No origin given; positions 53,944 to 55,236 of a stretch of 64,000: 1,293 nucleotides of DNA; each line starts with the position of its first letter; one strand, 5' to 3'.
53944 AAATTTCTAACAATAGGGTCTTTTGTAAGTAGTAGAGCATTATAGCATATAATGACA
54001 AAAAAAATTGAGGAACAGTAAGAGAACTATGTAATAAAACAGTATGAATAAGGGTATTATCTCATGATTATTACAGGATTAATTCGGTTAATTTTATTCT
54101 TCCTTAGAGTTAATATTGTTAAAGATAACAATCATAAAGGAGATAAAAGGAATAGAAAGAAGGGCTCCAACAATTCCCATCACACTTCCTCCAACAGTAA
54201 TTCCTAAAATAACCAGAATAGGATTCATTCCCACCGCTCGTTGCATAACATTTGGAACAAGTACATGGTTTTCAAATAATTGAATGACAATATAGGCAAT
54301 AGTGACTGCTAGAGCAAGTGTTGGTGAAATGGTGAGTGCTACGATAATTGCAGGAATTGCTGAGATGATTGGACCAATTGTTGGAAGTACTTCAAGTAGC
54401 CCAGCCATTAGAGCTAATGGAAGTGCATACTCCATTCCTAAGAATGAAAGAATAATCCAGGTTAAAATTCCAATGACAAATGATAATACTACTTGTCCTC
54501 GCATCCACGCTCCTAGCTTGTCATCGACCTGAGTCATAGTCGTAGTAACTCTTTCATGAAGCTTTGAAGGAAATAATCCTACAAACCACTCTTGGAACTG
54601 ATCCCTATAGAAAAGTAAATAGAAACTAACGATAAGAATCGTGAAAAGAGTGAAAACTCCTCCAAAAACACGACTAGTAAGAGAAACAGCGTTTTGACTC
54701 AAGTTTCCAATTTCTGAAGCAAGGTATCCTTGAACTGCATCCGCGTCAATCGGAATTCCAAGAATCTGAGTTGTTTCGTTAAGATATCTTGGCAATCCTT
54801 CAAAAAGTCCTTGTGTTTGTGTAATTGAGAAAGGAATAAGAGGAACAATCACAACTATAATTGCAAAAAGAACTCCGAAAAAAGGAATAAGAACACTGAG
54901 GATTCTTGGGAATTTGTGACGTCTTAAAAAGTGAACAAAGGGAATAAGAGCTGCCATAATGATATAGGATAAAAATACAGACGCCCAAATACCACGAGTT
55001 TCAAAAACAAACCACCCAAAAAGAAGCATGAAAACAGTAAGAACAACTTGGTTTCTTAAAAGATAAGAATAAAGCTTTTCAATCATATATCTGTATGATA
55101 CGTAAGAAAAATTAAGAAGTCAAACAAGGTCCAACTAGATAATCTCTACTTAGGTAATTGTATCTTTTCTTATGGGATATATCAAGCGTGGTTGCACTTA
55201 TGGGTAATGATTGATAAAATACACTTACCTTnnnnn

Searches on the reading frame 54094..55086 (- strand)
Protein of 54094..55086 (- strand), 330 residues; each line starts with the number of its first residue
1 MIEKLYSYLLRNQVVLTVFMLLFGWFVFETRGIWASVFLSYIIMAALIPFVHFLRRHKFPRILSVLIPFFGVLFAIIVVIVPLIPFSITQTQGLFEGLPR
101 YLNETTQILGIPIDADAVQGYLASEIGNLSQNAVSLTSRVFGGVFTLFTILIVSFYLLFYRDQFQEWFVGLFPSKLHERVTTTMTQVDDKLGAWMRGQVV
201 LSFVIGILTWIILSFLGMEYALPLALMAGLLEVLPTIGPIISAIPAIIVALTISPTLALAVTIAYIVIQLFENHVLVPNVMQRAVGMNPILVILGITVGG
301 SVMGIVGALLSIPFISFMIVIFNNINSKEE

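Call 29: search_protein_families(library=pfam, proteins=[window:54094-55086:-], max_evalue=0.00001)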
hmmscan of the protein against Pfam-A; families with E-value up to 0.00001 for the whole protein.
window:54094-55086:- (330 aa): 1 family
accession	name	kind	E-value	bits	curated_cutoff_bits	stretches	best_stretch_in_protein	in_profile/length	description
PF01594.21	AI-2E_transport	-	1.5e-57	195.7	34.3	1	17-325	8-326/327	AI-2E family transporter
